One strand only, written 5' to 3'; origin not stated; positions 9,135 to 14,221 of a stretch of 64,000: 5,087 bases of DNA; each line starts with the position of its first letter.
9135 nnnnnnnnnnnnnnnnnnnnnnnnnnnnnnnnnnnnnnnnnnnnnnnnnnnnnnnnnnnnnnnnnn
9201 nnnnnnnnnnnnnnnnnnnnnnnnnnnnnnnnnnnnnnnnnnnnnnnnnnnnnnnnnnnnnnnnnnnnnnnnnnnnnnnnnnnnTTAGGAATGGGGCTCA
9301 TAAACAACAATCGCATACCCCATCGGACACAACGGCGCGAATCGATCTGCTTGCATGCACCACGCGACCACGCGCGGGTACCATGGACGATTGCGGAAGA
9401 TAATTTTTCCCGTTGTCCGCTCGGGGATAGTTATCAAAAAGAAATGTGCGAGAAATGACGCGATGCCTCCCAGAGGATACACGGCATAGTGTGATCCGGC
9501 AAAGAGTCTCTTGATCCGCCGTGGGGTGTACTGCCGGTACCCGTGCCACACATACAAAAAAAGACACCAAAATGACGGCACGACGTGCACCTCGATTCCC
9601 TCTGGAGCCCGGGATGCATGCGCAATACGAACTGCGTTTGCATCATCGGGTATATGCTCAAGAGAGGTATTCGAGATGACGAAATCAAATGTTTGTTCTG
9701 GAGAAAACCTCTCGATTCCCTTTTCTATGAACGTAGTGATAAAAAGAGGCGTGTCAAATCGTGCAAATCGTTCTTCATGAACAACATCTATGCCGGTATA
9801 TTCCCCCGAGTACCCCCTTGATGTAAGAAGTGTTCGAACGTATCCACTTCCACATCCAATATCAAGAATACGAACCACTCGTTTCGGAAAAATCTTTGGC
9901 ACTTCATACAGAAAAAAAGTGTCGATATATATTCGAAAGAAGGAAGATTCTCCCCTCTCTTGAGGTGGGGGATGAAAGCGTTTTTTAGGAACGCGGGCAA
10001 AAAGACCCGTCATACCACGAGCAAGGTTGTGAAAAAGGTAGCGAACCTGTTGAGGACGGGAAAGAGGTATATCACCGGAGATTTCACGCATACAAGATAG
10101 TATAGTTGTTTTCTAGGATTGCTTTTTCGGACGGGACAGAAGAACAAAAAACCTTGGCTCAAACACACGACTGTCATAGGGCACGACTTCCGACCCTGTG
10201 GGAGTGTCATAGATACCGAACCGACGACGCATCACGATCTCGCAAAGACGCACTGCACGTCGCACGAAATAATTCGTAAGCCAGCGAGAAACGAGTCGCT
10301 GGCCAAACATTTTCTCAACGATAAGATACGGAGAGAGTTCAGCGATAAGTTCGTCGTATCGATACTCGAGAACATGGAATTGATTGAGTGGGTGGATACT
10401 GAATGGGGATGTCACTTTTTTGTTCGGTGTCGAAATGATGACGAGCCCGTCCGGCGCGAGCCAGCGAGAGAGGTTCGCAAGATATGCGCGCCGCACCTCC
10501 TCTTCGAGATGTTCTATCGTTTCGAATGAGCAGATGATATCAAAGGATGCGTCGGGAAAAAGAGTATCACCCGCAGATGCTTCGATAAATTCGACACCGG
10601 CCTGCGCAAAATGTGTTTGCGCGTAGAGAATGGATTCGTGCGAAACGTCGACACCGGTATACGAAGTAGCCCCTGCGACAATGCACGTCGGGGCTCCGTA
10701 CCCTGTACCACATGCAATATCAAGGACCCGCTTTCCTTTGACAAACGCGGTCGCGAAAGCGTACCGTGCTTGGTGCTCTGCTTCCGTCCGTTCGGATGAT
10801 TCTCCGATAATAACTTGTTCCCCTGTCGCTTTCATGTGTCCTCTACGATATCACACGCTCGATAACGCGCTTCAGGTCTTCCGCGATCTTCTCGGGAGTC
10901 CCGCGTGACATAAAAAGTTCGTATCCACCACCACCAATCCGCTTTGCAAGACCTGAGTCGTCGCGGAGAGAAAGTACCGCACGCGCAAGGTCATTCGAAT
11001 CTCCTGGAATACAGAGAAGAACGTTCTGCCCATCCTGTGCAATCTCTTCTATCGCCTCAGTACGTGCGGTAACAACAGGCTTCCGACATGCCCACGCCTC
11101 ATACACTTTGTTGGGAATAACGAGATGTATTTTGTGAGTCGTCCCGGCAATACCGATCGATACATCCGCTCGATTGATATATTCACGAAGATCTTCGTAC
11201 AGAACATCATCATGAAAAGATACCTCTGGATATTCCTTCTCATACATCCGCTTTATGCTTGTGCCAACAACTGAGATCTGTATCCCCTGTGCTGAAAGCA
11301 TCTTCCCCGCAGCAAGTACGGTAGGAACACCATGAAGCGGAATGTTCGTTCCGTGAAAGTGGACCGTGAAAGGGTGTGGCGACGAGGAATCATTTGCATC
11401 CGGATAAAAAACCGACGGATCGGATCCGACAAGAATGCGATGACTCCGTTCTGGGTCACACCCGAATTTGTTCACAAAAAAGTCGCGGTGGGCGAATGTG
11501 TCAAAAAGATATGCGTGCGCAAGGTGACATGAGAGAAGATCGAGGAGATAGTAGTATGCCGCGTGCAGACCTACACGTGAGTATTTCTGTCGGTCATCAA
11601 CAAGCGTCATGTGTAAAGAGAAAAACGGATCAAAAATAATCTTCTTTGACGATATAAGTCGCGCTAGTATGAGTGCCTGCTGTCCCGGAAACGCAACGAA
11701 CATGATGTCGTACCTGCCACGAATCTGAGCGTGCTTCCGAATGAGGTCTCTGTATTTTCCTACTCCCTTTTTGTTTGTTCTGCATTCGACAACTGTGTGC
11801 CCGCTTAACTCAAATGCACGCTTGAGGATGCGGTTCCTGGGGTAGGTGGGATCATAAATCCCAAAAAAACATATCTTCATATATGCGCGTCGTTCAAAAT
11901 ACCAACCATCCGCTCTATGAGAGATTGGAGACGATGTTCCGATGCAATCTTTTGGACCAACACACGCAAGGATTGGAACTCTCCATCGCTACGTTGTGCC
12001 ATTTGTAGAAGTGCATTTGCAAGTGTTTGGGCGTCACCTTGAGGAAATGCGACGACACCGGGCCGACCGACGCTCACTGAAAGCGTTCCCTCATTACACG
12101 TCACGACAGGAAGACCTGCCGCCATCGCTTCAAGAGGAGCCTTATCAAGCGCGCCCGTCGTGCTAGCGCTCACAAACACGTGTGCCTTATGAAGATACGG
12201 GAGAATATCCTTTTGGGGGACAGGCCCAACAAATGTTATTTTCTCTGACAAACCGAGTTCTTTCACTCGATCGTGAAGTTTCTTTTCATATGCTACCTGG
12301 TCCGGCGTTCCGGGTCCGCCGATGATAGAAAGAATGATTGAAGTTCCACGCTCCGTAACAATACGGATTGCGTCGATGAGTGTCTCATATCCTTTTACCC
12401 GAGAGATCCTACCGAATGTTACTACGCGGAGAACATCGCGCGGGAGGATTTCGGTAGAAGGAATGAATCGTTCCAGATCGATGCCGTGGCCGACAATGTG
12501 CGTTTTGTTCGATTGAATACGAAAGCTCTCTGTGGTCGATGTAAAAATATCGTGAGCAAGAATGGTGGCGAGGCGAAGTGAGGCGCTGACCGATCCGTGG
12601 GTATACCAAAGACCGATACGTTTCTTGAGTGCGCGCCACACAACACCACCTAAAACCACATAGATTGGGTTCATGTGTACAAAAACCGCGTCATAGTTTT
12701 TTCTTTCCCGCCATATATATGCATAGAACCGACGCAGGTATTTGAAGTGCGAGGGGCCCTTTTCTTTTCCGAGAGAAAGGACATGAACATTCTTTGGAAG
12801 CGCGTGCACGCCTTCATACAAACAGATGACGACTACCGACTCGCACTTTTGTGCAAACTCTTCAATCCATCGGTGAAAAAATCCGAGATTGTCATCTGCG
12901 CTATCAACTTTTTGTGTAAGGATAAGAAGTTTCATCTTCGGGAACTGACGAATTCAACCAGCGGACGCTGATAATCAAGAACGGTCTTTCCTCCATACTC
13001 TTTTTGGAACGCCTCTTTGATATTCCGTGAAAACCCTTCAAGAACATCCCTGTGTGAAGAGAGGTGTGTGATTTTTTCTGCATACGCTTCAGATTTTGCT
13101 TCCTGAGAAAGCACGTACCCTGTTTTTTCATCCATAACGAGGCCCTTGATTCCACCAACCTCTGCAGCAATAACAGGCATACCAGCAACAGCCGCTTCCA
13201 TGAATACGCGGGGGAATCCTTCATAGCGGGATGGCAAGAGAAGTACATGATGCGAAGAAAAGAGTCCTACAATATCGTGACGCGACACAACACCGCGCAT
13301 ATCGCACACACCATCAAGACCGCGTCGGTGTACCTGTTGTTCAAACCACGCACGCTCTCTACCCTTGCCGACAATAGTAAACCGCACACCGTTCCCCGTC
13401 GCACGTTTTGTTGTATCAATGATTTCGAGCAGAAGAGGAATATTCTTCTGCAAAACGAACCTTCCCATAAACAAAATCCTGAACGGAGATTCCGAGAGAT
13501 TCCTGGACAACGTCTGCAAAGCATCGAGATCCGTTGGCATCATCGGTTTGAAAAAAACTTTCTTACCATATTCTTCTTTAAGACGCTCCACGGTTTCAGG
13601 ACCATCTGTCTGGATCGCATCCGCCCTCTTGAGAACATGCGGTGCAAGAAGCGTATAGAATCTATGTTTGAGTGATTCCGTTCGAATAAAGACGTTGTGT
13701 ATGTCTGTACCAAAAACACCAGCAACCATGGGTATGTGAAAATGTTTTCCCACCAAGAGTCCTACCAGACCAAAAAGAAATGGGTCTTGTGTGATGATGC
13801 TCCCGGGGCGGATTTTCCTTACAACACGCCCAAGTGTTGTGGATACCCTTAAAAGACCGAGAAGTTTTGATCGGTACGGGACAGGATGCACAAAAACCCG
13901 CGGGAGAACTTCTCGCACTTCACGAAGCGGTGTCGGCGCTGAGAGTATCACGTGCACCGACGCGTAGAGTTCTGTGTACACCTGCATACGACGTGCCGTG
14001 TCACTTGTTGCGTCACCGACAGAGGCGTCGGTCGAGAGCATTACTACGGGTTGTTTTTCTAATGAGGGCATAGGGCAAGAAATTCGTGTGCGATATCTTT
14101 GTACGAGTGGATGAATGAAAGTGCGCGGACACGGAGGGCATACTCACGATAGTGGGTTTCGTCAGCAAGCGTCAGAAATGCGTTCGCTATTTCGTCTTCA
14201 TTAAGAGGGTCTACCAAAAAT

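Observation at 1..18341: About 18 kb protein-glycosylation-like island next to a secreted LTD-PKD-LTD surface protein with a poly-Ser/Thr linker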

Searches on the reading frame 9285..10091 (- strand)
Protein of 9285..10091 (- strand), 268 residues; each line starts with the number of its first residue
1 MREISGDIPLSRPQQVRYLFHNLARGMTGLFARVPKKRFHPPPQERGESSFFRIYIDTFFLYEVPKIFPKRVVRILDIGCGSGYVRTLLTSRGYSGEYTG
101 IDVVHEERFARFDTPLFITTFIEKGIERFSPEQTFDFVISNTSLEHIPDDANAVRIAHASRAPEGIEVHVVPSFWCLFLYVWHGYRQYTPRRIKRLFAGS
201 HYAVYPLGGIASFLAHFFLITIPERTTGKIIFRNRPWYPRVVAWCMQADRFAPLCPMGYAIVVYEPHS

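Call 6: search_protein_families(library=pfam, proteins=[window:9285-10091:-], max_evalue=0.01)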
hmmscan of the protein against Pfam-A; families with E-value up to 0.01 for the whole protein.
window:9285-10091:- (268 aa): 5 families
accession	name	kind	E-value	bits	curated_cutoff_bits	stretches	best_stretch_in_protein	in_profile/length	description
PF13489.12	Methyltransf_23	-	1.7e-12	47.8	27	1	65-172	14-119/164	Methyltransferase domain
PF08241.18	Methyltransf_11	-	1.1e-09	39.3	21.2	1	76-165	1-91/95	Methyltransferase domain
PF13649.12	Methyltransf_25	-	7.2e-09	36.7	27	1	75-161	1-93/97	Methyltransferase domain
PF13847.12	Methyltransf_31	-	1.7e-07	31.5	27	1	73-166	5-106/145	Methyltransferase domain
PF08242.18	Methyltransf_12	-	1.9e-06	28.9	30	1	76-165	1-96/98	Methyltransferase domain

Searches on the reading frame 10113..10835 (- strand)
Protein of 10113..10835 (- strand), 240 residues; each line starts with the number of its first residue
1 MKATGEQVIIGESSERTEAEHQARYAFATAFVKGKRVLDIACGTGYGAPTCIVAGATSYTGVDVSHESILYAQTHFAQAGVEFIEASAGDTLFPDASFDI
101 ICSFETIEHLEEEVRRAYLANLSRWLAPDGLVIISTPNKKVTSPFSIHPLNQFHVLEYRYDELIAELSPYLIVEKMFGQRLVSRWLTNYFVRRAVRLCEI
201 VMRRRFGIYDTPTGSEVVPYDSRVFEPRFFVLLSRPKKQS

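Call 5: search_protein_families(library=pfam, proteins=[window:10113-10835:-], max_evalue=0.01)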
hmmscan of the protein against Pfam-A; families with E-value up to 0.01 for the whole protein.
window:10113-10835:- (240 aa): 11 families
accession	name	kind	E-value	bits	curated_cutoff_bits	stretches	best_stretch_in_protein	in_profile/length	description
PF13649.12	Methyltransf_25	-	5.7e-20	72.3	27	1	37-130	1-97/97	Methyltransferase domain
PF08241.18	Methyltransf_11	-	2.3e-18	67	21.2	1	38-134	1-95/95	Methyltransferase domain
PF13489.12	Methyltransf_23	-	6.7e-17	62.1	27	1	27-145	16-124/164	Methyltransferase domain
PF13847.12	Methyltransf_31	-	2.5e-14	53.6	27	1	33-142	3-123/145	Methyltransferase domain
PF08242.18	Methyltransf_12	-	3.6e-13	50.5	30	1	38-131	1-97/98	Methyltransferase domain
PF02353.26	CMAS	-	7.1e-08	32.5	27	1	33-139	62-169/273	Mycolic acid cyclopropane synthetase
PF05175.20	MTS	-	4.7e-05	23.5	23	1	33-134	31-138/170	Methyltransferase small domain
PF03291.22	mRNA_G-N7_MeTrfase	-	0.001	18.7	26.6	0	36-138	64-184/315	mRNA (guanine-N(7))-methyltransferase domain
PF01209.24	Ubie_methyltran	-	0.0021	17.9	20.1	1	32-131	46-148/233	ubiE/COQ5 methyltransferase family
PF05401.17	NodS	-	0.0024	18.2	24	1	36-142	46-152/201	Nodulation protein S (NodS)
PF08003.17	Methyltransf_9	-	0.0081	15.6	23.8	0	32-112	114-197/315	Protein of unknown function (DUF1698)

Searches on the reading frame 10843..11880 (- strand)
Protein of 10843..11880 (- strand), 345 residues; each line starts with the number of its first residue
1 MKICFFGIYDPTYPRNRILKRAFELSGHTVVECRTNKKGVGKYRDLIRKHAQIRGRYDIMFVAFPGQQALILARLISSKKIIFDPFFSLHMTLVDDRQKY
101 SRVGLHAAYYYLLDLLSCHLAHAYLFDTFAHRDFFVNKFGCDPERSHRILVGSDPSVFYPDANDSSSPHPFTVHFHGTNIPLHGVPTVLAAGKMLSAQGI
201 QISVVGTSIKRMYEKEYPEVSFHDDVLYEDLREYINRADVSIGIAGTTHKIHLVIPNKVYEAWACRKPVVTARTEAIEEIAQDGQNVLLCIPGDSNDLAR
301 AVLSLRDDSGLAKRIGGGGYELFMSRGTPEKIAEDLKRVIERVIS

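Call 5: search_protein_families(library=pfam, proteins=[window:10843-11880:-], max_evalue=0.01)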
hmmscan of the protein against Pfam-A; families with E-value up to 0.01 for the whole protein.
window:10843-11880:- (345 aa): 3 families
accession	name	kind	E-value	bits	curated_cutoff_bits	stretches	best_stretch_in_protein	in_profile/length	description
PF13692.12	Glyco_trans_1_4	-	1.4e-15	58.2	27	1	183-308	15-142/142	Glycosyl transferases group 1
PF13524.12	Glyco_trans_1_2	-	9.4e-11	42.3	25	1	198-336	13-142/144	Glycosyl transferase-like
PF00534.26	Glycos_transf_1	-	3.4e-10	40.2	26.4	1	184-319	29-169/172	Glycosyl transferases group 1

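Call 22: search_protein_families(library=ncbifam, proteins=[window:10843-11880:-], max_evalue=0.01)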
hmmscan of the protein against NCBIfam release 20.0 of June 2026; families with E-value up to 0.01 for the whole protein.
window:10843-11880:- (345 aa): 10 families
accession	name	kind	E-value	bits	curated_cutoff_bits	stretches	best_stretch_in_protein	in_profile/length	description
NF041876.1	EPS_EpsE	equivalog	4.4e-06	26.2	400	1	256-319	309-372/389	exopolysaccharide biosynthesis GT4 family glycosyltransferase EpsE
TIGR02149.1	glgA_Coryne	subfamily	8.7e-06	25.1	302.4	1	260-343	301-390/391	glycogen synthase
NF053787.1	GlcN_PG_synth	equivalog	9.8e-06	24.6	480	1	184-306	211-324/361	N-acetylglucosaminyl phosphatidylglycerol synthase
TIGR03088.1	stp2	hypoth_equivalog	2.1e-05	23.7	409.05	1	255-340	285-370/374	TIGR03088 family PEP-CTERM/XrtA system glycosyltransferase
TIGR03999.1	thiol_BshA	equivalog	0.00022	20.3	273.7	1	260-324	290-354/375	N-acetyl-alpha-D-glucosaminyl L-malate synthase BshA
NF007640.0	PRK10307.1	subfamily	0.00022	20.3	276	1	184-341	243-405/411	WcaI family glycosyltransferase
NF038298.1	EPS_HpsO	equivalog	0.00026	19.9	575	1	170-337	201-381/388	hormogonium polysaccharide biosynthesis glycosyltransferase HpsO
TIGR03087.1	stp1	hypoth_equivalog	0.00028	20.2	316.65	1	229-328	289-382/397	TIGR03087 family PEP-CTERM/XrtA system glycosyltransferase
TIGR04063.1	stp3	hypoth_equivalog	0.00052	19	442.05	1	219-309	271-361/397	TIGR04063 family PEP-CTERM/XrtA system glycosyltransferase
NF038229.1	Glyco4_Geo_Pelo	equivalog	0.00071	18.7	400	1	217-344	217-337/338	GPMC system family 4 glycosyltransferase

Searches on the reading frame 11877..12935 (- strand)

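Call 5: search_protein_families(library=pfam, proteins=[window:11877-12935:-], max_evalue=0.01)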
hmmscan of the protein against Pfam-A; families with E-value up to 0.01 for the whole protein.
window:11877-12935:- (352 aa): 6 families
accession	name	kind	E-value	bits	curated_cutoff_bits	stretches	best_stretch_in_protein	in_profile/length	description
PF13692.12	Glyco_trans_1_4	-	8.1e-25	88.2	27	1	170-313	3-140/142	Glycosyl transferases group 1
PF00534.26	Glycos_transf_1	-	8.5e-24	84.4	26.4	1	169-312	16-155/172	Glycosyl transferases group 1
PF20706.3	GT4-conflict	-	1.9e-06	27.6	26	1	143-281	172-312/385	Family 4 Glycosyltransferase in conflict systems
PF13439.12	Glyco_transf_4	-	0.0038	17.7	28.5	0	22-116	10-107/170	Glycosyltransferase Family 4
PF22772.2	WsaF_C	-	0.0044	17.3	27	1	226-309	50-132/133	WsaF, C-terminal domain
PF13477.12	Glyco_trans_4_2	-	0.0081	16.8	23.4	0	16-105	9-99/139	Glycosyl transferase 4-like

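Call 51: search_protein_families(library=ncbifam, proteins=[window:11877-12935:-], max_evalue=0.001)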
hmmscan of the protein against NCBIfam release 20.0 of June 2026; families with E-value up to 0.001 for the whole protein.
window:11877-12935:- (352 aa): 25 families
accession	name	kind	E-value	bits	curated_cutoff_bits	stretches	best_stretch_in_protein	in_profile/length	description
NF041876.1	EPS_EpsE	equivalog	1.5e-30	106.8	400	1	122-318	164-364/389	exopolysaccharide biosynthesis GT4 family glycosyltransferase EpsE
NF038255.1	exopoly_VpsD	equivalog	7.1e-20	71.2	300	1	141-316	174-351/381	VpsD family glycosyltransferase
TIGR03088.1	stp2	hypoth_equivalog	1.6e-17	63.7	409.05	1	128-316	145-339/374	TIGR03088 family PEP-CTERM/XrtA system glycosyltransferase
TIGR04047.1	MSMEG_0565_glyc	hypoth_equivalog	2.9e-16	59.5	259.85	1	146-335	162-359/373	MSMEG_0565 family glycosyltransferase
TIGR03449.1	mycothiol_MshA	equivalog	4.9e-16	58.6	462.5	1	136-316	181-370/406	D-inositol-3-phosphate glycosyltransferase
NF038011.1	PelF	equivalog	2.7e-15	56.4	100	1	142-284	279-417/489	GT4 family glycosyltransferase PelF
TIGR04005.1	wcaL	equivalog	7e-14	51.5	537.6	1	134-347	188-403/406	colanic acid biosynthesis glycosyltransferase WcaL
TIGR02149.1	glgA_Coryne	subfamily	9.7e-12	44.7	302.4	1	139-288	165-321/391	glycogen synthase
NF038295.1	EPS_HpsP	equivalog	2.2e-11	43.4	550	1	164-311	203-348/388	hormogonium polysaccharide biosynthesis glycosyltransferase HpsP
NF046085.1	XrtY_assoc_Gly1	equivalog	4.5e-10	38.9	400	1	165-345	206-379/387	XrtY-associated glycosyltransferase XYAG1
NF041010.1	glycosy_Agl16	equivalog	6.5e-10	38.4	575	1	140-314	153-317/352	glycosylation protein Agl16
TIGR03999.1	thiol_BshA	equivalog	7.2e-10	38.3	273.7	1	124-340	149-363/375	N-acetyl-alpha-D-glucosaminyl L-malate synthase BshA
TIGR04063.1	stp3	hypoth_equivalog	1.6e-09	37.2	442.05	1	175-328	220-372/397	TIGR04063 family PEP-CTERM/XrtA system glycosyltransferase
TIGR04348.1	TIGR04348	equivalog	5.6e-09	35.5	300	1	166-331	135-292/310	selenoneine biosynthesis selenosugar synthase SenB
NF038298.1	EPS_HpsO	equivalog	7.9e-09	34.8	575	1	171-317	204-354/388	hormogonium polysaccharide biosynthesis glycosyltransferase HpsO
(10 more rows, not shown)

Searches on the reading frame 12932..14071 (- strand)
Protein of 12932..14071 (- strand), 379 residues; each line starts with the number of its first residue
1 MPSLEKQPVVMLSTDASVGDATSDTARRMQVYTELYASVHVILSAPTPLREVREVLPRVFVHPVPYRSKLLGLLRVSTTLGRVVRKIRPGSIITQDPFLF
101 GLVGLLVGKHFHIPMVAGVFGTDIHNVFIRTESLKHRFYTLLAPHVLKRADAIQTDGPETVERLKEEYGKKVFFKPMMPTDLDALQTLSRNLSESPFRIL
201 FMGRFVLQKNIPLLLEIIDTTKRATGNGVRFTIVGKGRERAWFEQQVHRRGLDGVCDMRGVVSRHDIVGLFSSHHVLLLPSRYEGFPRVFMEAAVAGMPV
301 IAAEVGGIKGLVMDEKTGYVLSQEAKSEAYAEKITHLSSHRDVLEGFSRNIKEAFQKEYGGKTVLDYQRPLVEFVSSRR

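Call 5: search_protein_families(library=pfam, proteins=[window:12932-14071:-], max_evalue=0.01)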
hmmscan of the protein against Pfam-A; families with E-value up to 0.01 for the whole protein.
window:12932-14071:- (379 aa): 6 families
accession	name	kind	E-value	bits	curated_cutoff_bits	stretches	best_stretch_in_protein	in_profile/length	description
PF00534.26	Glycos_transf_1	-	1.6e-31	109.6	26.4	1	192-352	11-170/172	Glycosyl transferases group 1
PF13692.12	Glyco_trans_1_4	-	1.4e-26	93.9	27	1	197-338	2-140/142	Glycosyl transferases group 1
PF13579.12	Glyco_trans_4_4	-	8.2e-12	46.2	29.7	1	34-166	16-144/158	Glycosyl transferase 4-like domain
PF20706.3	GT4-conflict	-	1.3e-10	41.3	26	1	146-354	143-354/385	Family 4 Glycosyltransferase in conflict systems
PF13439.12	Glyco_transf_4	-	7.1e-09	36.4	28.5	1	38-169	21-153/170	Glycosyltransferase Family 4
PF13524.12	Glyco_trans_1_2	-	1.9e-06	28.3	25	1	219-359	7-133/144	Glycosyl transferase-like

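Call 51: search_protein_families(library=ncbifam, proteins=[window:12932-14071:-], max_evalue=0.001)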
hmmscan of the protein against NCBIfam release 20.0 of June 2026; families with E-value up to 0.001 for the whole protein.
window:12932-14071:- (379 aa): 35 families (the best 25 are shown)
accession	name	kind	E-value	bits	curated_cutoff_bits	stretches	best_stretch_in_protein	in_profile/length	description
TIGR03088.1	stp2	hypoth_equivalog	3.2e-22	79.1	409.05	1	192-362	190-360/374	TIGR03088 family PEP-CTERM/XrtA system glycosyltransferase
NF041876.1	EPS_EpsE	equivalog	1.9e-18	66.9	400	1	161-359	177-380/389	exopolysaccharide biosynthesis GT4 family glycosyltransferase EpsE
TIGR03999.1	thiol_BshA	equivalog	7.6e-16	58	273.7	1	209-365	212-363/375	N-acetyl-alpha-D-glucosaminyl L-malate synthase BshA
TIGR04063.1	stp3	hypoth_equivalog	6.3e-15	54.9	442.05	1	74-352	78-372/397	TIGR04063 family PEP-CTERM/XrtA system glycosyltransferase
NF046085.1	XrtY_assoc_Gly1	equivalog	1.3e-14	53.9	400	1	129-364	141-373/387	XrtY-associated glycosyltransferase XYAG1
TIGR02149.1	glgA_Coryne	subfamily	3.6e-14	52.7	302.4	1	191-352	199-367/391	glycogen synthase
TIGR04005.1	wcaL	equivalog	1.8e-13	50.1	537.6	1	100-360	126-391/406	colanic acid biosynthesis glycosyltransferase WcaL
NF047684.1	TeichurnBiosyTuaC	equivalog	2.3e-13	49.8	550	1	192-360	215-374/391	teichuronic acid biosynthesis protein TuaC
TIGR03449.1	mycothiol_MshA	equivalog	3.2e-13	49.4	462.5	1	198-349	222-378/406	D-inositol-3-phosphate glycosyltransferase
NF038229.1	Glyco4_Geo_Pelo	equivalog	1.1e-12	47.6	400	1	82-359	49-320/338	GPMC system family 4 glycosyltransferase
NF053787.1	GlcN_PG_synth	equivalog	5.8e-12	45.1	480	1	80-365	74-349/361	N-acetylglucosaminyl phosphatidylglycerol synthase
NF012028.0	PRK15484.1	subfamily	2e-11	43.6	618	1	191-342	188-346/380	lipopolysaccharide N-acetylglucosaminyltransferase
NF050056.1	ProtGlycPglH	equivalog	2.8e-11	43.1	600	1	137-354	125-333/354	GalNAc-alpha-(1->4)-GalNAc-alpha-(1->3)-diNAcBac-PP-undecaprenol alpha-1,4-N-acetyl-D-galactosaminyltransferase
NF041879.1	EPS_EpsH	equivalog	7.8e-11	41.3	800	1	148-344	188-385/431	exopolysaccharide biosynthesis glycosyltransferase EpsH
NF047880.1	glyco_SdgA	exception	2.2e-10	39.7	800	1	197-368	316-484/488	serine-aspartate repeat adhesin O-glycosyltransferase SdgA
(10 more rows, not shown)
